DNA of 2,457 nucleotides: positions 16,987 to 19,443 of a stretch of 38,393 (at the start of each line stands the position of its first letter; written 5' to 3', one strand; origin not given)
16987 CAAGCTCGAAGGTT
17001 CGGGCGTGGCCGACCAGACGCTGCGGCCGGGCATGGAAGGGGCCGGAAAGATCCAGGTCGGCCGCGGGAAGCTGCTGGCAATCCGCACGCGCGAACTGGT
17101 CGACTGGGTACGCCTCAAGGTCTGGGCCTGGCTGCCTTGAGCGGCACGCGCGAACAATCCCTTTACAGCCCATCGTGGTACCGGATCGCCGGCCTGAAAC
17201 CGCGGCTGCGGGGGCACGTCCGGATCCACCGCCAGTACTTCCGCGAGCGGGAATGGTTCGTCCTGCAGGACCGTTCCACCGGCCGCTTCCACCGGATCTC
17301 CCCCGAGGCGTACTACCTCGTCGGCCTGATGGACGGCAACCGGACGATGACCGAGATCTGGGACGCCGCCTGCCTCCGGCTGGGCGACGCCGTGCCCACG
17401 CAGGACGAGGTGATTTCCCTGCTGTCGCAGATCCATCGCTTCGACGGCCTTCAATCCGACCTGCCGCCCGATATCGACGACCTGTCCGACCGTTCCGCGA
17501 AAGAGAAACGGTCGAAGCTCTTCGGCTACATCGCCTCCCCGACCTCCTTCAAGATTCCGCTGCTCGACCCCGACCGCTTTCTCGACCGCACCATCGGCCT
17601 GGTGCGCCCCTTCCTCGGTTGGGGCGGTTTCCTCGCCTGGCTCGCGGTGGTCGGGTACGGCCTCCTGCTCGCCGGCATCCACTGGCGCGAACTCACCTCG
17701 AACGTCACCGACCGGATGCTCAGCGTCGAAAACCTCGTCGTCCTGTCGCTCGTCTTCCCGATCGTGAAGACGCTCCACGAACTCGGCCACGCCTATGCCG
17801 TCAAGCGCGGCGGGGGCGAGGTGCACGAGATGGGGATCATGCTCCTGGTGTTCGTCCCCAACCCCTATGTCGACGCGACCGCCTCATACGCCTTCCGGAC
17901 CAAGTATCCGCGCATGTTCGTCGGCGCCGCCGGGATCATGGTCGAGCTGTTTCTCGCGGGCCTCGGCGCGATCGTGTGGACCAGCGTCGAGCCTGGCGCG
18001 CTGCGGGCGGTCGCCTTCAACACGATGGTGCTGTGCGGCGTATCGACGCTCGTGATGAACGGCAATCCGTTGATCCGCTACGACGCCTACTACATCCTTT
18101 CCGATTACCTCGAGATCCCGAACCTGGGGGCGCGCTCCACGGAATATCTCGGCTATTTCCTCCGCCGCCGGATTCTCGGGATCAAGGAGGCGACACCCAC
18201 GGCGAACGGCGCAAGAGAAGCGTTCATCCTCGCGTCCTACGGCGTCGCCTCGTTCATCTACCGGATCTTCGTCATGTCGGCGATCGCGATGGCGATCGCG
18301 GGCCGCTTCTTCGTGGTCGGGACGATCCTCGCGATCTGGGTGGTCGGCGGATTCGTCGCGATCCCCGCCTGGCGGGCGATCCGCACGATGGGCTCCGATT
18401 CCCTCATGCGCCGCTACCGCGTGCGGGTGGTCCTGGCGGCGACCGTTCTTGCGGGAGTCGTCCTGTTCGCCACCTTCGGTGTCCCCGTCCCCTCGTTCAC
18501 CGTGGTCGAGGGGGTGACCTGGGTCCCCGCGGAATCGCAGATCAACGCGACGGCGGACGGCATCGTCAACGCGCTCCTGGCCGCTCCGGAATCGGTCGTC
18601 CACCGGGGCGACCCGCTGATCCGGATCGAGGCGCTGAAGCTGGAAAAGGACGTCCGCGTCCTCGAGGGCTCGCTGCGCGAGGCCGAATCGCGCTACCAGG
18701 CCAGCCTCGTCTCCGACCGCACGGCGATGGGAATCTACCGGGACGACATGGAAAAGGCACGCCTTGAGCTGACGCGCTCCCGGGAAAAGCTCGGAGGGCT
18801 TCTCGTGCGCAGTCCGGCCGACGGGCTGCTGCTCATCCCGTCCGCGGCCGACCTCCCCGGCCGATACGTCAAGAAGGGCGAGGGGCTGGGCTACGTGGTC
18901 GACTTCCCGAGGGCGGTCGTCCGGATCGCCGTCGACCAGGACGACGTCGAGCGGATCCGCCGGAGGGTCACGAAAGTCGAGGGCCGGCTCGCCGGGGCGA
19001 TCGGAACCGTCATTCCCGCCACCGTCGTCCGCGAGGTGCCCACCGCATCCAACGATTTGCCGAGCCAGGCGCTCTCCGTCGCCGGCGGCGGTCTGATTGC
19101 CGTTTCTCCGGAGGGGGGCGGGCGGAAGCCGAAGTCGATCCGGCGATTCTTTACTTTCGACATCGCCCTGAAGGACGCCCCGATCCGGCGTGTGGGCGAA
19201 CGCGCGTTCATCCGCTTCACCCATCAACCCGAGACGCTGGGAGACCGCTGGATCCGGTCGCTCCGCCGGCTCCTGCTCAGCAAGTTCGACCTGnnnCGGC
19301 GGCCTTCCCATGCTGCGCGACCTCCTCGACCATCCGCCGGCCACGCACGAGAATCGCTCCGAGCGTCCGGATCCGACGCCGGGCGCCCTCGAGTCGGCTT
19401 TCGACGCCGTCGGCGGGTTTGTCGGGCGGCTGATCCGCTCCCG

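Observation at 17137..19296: Single polypeptide joining a PqqD/RRE-like peptide-recognition domain, an M50 intramembrane metalloprotease and a HlyD adaptor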

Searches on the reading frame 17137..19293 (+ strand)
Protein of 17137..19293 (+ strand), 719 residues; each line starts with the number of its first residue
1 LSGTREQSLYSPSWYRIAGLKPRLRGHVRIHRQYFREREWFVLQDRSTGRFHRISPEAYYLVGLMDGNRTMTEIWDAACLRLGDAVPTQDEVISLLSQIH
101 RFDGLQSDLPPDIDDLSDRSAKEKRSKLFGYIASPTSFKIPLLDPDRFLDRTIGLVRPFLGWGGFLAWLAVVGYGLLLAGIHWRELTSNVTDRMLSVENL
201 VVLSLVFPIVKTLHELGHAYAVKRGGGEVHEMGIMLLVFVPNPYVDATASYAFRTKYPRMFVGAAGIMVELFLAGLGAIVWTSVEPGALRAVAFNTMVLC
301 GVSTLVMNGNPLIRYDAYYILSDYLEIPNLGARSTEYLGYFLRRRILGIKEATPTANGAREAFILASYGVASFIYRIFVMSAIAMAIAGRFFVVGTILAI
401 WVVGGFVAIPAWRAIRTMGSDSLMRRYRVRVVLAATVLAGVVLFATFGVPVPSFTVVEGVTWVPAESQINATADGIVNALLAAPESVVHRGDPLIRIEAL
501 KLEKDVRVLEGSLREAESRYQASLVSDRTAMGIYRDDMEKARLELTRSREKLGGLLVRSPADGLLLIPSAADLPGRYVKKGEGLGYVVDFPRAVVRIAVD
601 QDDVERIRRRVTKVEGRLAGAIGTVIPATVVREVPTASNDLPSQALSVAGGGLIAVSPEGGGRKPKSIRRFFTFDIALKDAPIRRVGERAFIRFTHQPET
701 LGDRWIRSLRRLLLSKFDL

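Call 4: search_protein_families(library=pfam, proteins=[window:17137-19293:+], max_evalue=0.1)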
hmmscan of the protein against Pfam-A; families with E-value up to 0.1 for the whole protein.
window:17137-19293:+ (719 aa): 3 families
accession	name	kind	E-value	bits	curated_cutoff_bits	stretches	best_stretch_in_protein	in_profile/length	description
PF13437.12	HlyD_3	-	1.1e-07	33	22.2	1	557-638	2-81/106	HlyD family secretion protein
PF16576.10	HlyD_D23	-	0.0016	18.2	30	1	467-630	20-181/214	Barrel-sandwich domain of CusB or HlyD membrane-fusion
PF02163.28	Peptidase_M50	-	0.0017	18.2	27.2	1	204-318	3-106/221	Peptidase family M50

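Call 5: search_protein_families(library=ncbifam, proteins=[window:17137-19293:+], max_evalue=0.1)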
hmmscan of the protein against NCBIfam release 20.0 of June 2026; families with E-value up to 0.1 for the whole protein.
window:17137-19293:+ (719 aa): 5 families
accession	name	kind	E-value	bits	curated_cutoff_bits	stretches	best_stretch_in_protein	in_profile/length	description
NF041824.1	daptide_HExxH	equivalog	2.5e-44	152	300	1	22-418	1-372/379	daptide biosynthesis intramembrane metalloprotease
NF058609.1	RiPP_HExxH_LiaK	equivalog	1.9e-07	31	225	1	178-327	69-214/246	YydH/LiaK family epipeptide maturation metalloprotease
TIGR01730.1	RND_mfp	subfamily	3.7e-06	26.1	94.9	1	521-629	101-206/322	efflux RND transporter periplasmic adaptor subunit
TIGR01843.1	type_I_hlyD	subfamily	0.0017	17.4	208.65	1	426-522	3-102/422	HlyD family type I secretion periplasmic adaptor subunit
NF009554.0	PRK12999.1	equivalog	0.081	10.7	965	0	466-507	1077-1118/1147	pyruvate carboxylase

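Call 8: find_homologous_proteins(query=window:17137-19293:+, max_evalue=0.00001)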
Query window:17137-19293:+ (719 aa): 5721 proteins with E <= 0.00001 among 8000 candidates; the best 120 are listed.
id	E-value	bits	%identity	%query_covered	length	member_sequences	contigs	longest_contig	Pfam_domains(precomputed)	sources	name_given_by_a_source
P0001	0.0e+0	1597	100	100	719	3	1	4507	-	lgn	-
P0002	0.0e+0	1254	77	100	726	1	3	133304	-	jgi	jgi:putative peptide zinc metalloprotease protein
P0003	0.0e+0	1076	65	99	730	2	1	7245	-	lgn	-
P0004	0.0e+0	1066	65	99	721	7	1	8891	PF02163.29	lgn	-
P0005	0.0e+0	1063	66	100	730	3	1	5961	-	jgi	jgi:putative peptide zinc metalloprotease protein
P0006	0.0e+0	1050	64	100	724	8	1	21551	PF02163.29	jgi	-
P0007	0.0e+0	1050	65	97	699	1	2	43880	-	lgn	-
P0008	0.0e+0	1049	64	100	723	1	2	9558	PF02163.29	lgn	-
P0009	0.0e+0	1049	65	97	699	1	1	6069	-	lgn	-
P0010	0.0e+0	1044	64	100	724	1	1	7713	-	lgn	-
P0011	0.0e+0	1037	62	100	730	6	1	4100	PF02163.29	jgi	-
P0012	0.0e+0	1032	63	100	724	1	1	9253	PF02163.29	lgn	-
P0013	0.0e+0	1031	64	100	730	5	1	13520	PF02163.29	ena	-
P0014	0.0e+0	1030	61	99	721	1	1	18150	-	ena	-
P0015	0.0e+0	1030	63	100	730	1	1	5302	PF02163.29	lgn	-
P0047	5.3e-255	866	56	100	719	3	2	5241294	PF02163.29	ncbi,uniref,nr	ncbi:HlyD family efflux transporter periplasmic adaptor subunit [Geomonas paludis]|uniref:HlyD famil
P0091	1.0e-235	802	51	99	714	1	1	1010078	-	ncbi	ncbi:MAG: HlyD family efflux transporter periplasmic adaptor subunit [Thermodesulfobacteriota bacter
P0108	5.0e-233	793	50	99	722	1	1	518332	-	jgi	-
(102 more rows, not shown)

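Call 12: find_encoding_contigs(protein=P0047, flank=10000, max_places=2)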
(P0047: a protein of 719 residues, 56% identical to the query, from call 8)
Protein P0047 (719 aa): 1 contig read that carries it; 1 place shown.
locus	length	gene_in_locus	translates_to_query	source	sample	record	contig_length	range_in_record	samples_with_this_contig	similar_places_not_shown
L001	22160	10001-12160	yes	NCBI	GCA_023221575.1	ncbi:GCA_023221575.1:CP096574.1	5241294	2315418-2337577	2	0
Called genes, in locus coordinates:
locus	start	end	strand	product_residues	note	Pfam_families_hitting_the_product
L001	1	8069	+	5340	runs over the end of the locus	-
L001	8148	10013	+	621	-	PF01590:GAF (faint), PF25919:BSH_CusB (faint), PF25973:BSH_CzcB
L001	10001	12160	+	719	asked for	PF02163:Peptidase_M50 (weak)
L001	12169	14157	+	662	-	PF07517:SecA_DEAD, PF01043:SecA_PP_bind, PF21090:P-loop_SecA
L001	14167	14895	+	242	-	PF25917:BSH_RND (faint), PF25973:BSH_CzcB, PF25984:BSH_YknX (weak), PF25954:Beta-barrel_RND_2 (faint)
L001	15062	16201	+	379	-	PF00266:Aminotran_5, PF01041:DegT_DnrJ_EryC1 (weak)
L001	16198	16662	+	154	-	PF00583:Acetyltransf_1, PF13673:Acetyltransf_10, PF13508:Acetyltransf_7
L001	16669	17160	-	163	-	PF05163:DinB, PF11716:MDMPI_N (weak), PF12867:DinB_2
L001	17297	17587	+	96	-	PF02085:Cytochrom_CIII (faint), PF14522:Cytochrome_C7 (weak)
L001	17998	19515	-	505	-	PF00072:Response_reg, PF08447:PAS_3, PF00512:HisKA, PF02518:HATPase_c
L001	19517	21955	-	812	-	PF00989:PAS (faint), PF08448:PAS_4 (faint), PF08447:PAS_3, PF13188:PAS_8 (weak), PF13426:PAS_9, PF02518:HATPase_c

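Call 35: search_solved_structures(query=A1, max_evalue=10, show_alignments=0)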
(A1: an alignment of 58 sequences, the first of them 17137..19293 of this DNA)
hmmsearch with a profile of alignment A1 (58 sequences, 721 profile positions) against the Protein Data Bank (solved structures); distinct sequences matched with E-value up to 10: 54.
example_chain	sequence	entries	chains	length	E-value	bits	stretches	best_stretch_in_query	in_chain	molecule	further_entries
4dk1_A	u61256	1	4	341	1.2e-06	30.1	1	454-640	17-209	Putative MacA, Multidrug resistance protein mexA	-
4dk0_A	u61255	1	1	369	3.4e-05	25.3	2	524-640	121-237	Putative MacA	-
8dck_C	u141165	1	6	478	0.0026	19.1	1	432-526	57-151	Membrane fusion protein (MFP) family protein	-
8zar_A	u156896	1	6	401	0.006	17.9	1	430-547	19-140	Multidrug export protein EmrA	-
2d5d_A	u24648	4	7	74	0.018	16.3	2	467-509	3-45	methylmalonyl-CoA decarboxylase gamma chain | 149aa long hypothetical methylmalonyl-CoA decarboxylase gamma chain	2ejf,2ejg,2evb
5gu8_A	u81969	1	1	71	0.037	15.3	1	471-509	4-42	149aa long hypothetical methylmalonyl-CoA decarboxylase gamma chain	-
7sgr_H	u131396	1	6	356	0.04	15.2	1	431-526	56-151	Membrane fusion protein (MFP) family protein,Hemolysin secretion protein D, chromosomal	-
1dcz_A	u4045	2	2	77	0.046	15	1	469-512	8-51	TRANSCARBOXYLASE 1.3S SUBUNIT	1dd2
5gu9_A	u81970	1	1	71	0.055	14.7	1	471-509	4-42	149aa long hypothetical methylmalonyl-CoA decarboxylase gamma chain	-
1o78_A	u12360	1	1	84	0.055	14.7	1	469-512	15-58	BIOTIN CARBOXYL CARRIER PROTEIN OF METHYLMALONYL-COA CARBOXYL-TRANSFERASE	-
6vej_P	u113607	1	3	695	0.057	14.7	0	443-536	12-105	Probable Resistance-Nodulation-Cell Division (RND) efflux membrane fusion protein,Probable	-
5gua_A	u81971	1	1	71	0.057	14.7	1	471-509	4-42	149aa long hypothetical methylmalonyl-CoA decarboxylase gamma chain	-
8sgx_S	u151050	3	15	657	0.091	14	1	468-529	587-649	propionyl-CoA carboxylase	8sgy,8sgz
2v4d_A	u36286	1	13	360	0.12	13.5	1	467-568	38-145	MULTIDRUG RESISTANCE PROTEIN MEXA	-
1t5e_A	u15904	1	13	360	0.12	13.5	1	467-568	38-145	Multidrug resistance protein mexA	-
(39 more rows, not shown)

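Call 36: predict_structure(alignment_id=A1)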
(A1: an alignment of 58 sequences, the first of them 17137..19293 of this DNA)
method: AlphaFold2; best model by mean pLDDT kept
length: 719 residues; sequences in the alignment: 58
mean_pLDDT: 79.1   pTM: 0.57
mean pLDDT of the five models: 79.1, 78.4, 78.2, 72.8, 72.1
residues with pLDDT >= 90: 71; 70-90: 521; 50-70: 103; < 50: 24
segments of 3 or more residues with pLDDT < 50: 1-8, 649-662
pLDDT, mean of each block of 10 residues (from residue 1): 43 74 82 65 70 80 86 87 82 79 70 61 67 61 75 85 91 94 84 75 86 88 77 70 66 72 89 94 89 90 78 77 79 84 84 82 88 82 69 74 75 77 79 87 90 86 83 88 88 89 87 88 82 86 87 86 84 86 84 83 82 87 86 73 56 33 59 85 77 90 81 61
secondary structure, 60 per line:
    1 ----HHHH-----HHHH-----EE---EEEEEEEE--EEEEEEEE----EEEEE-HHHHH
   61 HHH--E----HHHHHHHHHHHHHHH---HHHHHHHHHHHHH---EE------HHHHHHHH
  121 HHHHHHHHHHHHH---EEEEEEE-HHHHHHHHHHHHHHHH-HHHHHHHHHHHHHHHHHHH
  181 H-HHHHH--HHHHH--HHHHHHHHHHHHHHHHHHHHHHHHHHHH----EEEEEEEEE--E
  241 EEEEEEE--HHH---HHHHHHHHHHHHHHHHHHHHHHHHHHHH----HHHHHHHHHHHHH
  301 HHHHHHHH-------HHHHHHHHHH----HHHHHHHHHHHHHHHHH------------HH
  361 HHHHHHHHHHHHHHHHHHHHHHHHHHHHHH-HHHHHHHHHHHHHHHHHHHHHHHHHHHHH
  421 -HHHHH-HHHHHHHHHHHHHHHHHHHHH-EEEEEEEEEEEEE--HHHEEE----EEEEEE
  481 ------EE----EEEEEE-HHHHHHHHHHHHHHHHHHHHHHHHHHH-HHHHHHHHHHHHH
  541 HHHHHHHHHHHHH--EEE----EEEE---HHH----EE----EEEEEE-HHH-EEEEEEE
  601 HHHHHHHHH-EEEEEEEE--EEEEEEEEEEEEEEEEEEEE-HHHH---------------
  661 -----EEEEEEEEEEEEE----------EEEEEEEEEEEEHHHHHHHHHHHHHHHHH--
elements in order (helices of 4 or more, strands of 3 or more residues): H5-8 H14-17 E28-35 E38-45 E50-54 H56-63 H71-85 H89-101 H113-133 E137-143 H145-160 H162-181 H183-187 H190-194 H197-224 E229-237 E240-247 H256-283 H288-308 H316-325 H330-346 H359-390 H392-420 H422-426 H428-448 E450-462 E468-470 E475-480 E493-498 H500-526 H528-553 E556-558 E563-566 E583-588 E594-600 H601-609 E611-618 E621-640 H642-645 E666-678 E689-700 H701-717

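Call 38: fold_search(model_id=the predicted structure, library=pdb)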
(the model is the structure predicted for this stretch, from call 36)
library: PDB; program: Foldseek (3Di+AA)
matches with E <= 10: 428; with E <= 0.001: 68
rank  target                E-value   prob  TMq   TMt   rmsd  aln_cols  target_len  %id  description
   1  9j3d_D                2.9e-11  1.00  0.24  0.45   6.8       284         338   17  Cryo-EM structure of TMexCD1-TOprJ1 (released 2025-08-13)
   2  4l8j                  3.1e-11  1.00  0.21  0.39   7.3       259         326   14  Crystal structure of a Putative efflux transporter (BACEGG_01895) from Bacteroides eggerthii DSM 20697 at 2.06 A resolut (released 2013-07-03)
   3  1vf7_E                4.5e-11  1.00  0.24  0.55   6.6       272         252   14  Crystal structure of the membrane fusion protein, MexA of the multidrug transporter (released 2004-05-25)
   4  1vf7_H                6.1e-11  1.00  0.24  0.59   6.0       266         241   15  Crystal structure of the membrane fusion protein, MexA of the multidrug transporter (released 2004-05-25)
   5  8zal_A                6.8e-11  1.00  0.20  0.37  19.9       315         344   13  EmrAB-TolC MFS-type tripartite multidrug efflux pump EA (released 2025-04-30)
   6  1vf7_C                7.5e-11  1.00  0.24  0.58   6.3       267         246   15  Crystal structure of the membrane fusion protein, MexA of the multidrug transporter (released 2004-05-25)
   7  6iok_J                7.9e-11  1.00  0.23  0.45   6.6       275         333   15  Cryo-EM structure of multidrug efflux pump MexAB-OprM (0 degree state) (released 2019-04-03)
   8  3fpp_A                9.3e-11  1.00  0.25  0.58   5.9       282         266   13  Crystal structure of E.coli MacA (released 2009-04-28)
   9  6iok_L                1.2e-10  1.00  0.24  0.45   6.7       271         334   14  Cryo-EM structure of multidrug efflux pump MexAB-OprM (0 degree state) (released 2019-04-03)
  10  1vf7_G                1.3e-10  1.00  0.23  0.56   6.3       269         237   14  Crystal structure of the membrane fusion protein, MexA of the multidrug transporter (released 2004-05-25)
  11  3fpp_B                1.5e-10  1.00  0.24  0.57   7.3       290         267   12  Crystal structure of E.coli MacA (released 2009-04-28)
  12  8zar_D                1.6e-10  1.00  0.18  0.32  19.9       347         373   14  EmrAB-TolC MFS-type tripartite multidrug efflux pump FA (released 2025-04-30)
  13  6ta5_E                2.0e-10  1.00  0.24  0.46   6.3       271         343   15  OprM-MexA complex from the MexAB-OprM Pseudomonas aeruginosa whole assembly reconstituted in nanodiscs (released 2020-09-16)
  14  6iol_K                2.0e-10  1.00  0.23  0.44   6.9       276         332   15  Cryo-EM structure of multidrug efflux pump MexAB-OprM (60 degree state) (released 2019-04-03)
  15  9qgy_G                2.1e-10  1.00  0.24  0.45   7.2       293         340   13  Structure of the YbjP lipoprotein bound to the MacAB-TolC tripartite efflux pump (released 2026-03-25)
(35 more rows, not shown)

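Call 39: search_protein_families(library=pfam, alignment_id=A1, max_evalue=0.01)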
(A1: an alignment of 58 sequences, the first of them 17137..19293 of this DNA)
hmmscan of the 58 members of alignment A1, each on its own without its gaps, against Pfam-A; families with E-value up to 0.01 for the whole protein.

A. member 1, window:17137-19293:+ (719 aa): 3 families
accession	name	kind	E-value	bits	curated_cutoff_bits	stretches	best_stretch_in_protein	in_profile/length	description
PF13437.12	HlyD_3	-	1.1e-07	33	22.2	1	557-638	2-81/106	HlyD family secretion protein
PF16576.10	HlyD_D23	-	0.0016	18.2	30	1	467-630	20-181/214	Barrel-sandwich domain of CusB or HlyD membrane-fusion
PF02163.28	Peptidase_M50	-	0.0017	18.2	27.2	1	204-318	3-106/221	Peptidase family M50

B. families by the number of members that match (of 58 scanned): 8 families
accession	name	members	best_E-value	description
PF13437.12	HlyD_3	55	5.9e-11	HlyD family secretion protein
PF02163.28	Peptidase_M50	54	9.1e-08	Peptidase family M50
PF16576.10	HlyD_D23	47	2.5e-12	Barrel-sandwich domain of CusB or HlyD membrane-fusion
PF05402.18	PqqD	30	6.4e-06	Coenzyme PQQ synthesis protein D (PqqD)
PF22174.2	NMB1110-like_C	1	0.0023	Tail protein, C-terminal domain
PF09716.15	ETRAMP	1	0.0051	Malarial early transcribed membrane protein (ETRAMP)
PF00831.28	Ribosomal_L29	1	0.0064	Ribosomal L29 protein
PF13533.13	Biotin_lipoyl_2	1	0.0074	Biotin-lipoyl like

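Call 43: find_encoding_contigs(protein=P0002, flank=10000, max_places=1)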
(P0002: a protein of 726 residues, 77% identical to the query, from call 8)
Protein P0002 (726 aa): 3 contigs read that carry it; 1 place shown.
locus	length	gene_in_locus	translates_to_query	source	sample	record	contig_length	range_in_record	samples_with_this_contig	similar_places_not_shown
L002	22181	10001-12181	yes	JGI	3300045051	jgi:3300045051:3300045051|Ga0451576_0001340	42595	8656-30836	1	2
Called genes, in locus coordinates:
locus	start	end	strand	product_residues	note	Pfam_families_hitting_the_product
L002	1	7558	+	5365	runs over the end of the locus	PF13860:FlgD_ig, PF00353:HemolysinCabind (weak)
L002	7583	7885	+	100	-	PF11950:DUF3467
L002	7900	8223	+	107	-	PF11950:DUF3467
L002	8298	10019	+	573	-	PF25919:BSH_CusB (faint), PF25973:BSH_CzcB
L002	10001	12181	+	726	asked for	-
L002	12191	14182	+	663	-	PF07517:SecA_DEAD, PF01043:SecA_PP_bind, PF21090:P-loop_SecA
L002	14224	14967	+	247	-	PF25919:BSH_CusB (faint), PF25917:BSH_RND (faint), PF25973:BSH_CzcB, PF25954:Beta-barrel_RND_2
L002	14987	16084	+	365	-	PF11950:DUF3467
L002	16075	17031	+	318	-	PF00248:Aldo_ket_red, PF12797:Fer4_2 (faint), PF13187:Fer4_9 (weak), PF13237:Fer4_10 (weak), PF12838:Fer4_7, PF00037:Fer4 (weak), PF12837:Fer4_6 (weak)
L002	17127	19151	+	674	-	PF07715:Plug, PF00593:TonB_dep_Rec_b-barrel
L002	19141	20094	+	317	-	PF04392:ABC_sub_bind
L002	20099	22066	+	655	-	PF00672:HAMP (weak), PF00512:HisKA, PF02518:HATPase_c, PF00072:Response_reg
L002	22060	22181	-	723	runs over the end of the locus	PF00989:PAS, PF08448:PAS_4, PF13426:PAS_9, PF00989:PAS, PF08448:PAS_4, PF13426:PAS_9, PF00512:HisKA, PF02518:HATPase_c, +3 more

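Call 44: find_encoding_contigs(protein=P0091, flank=10000, max_places=1)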
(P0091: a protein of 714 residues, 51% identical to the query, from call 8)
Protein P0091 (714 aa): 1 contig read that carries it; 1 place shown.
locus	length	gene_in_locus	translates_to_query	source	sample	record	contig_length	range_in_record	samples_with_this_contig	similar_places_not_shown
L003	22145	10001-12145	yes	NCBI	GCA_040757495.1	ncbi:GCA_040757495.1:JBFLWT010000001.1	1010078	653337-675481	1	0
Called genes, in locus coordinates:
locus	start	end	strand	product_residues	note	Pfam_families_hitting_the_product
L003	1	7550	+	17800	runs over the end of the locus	-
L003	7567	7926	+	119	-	PF11950:DUF3467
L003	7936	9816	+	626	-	PF13185:GAF_2 (faint), PF13492:GAF_3 (faint), PF01590:GAF (weak), PF25919:BSH_CusB (faint), PF25973:BSH_CzcB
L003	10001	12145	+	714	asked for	-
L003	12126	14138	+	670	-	PF07517:SecA_DEAD, PF01043:SecA_PP_bind, PF21090:P-loop_SecA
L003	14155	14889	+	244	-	PF25917:BSH_RND (faint), PF25973:BSH_CzcB, PF25984:BSH_YknX (weak), PF25954:Beta-barrel_RND_2 (weak)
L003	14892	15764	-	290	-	-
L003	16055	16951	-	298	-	PF04055:Radical_SAM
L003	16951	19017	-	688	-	PF11950:DUF3467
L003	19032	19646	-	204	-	-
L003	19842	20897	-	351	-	PF08242:Methyltransf_12 (faint), PF08100:Dimerisation (weak), PF08241:Methyltransf_11 (faint), PF00891:Methyltransf_2, PF13649:Methyltransf_25 (weak)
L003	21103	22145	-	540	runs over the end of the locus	PF00239:Resolvase, PF07508:Recombinase, PF13408:Zn_ribbon_recom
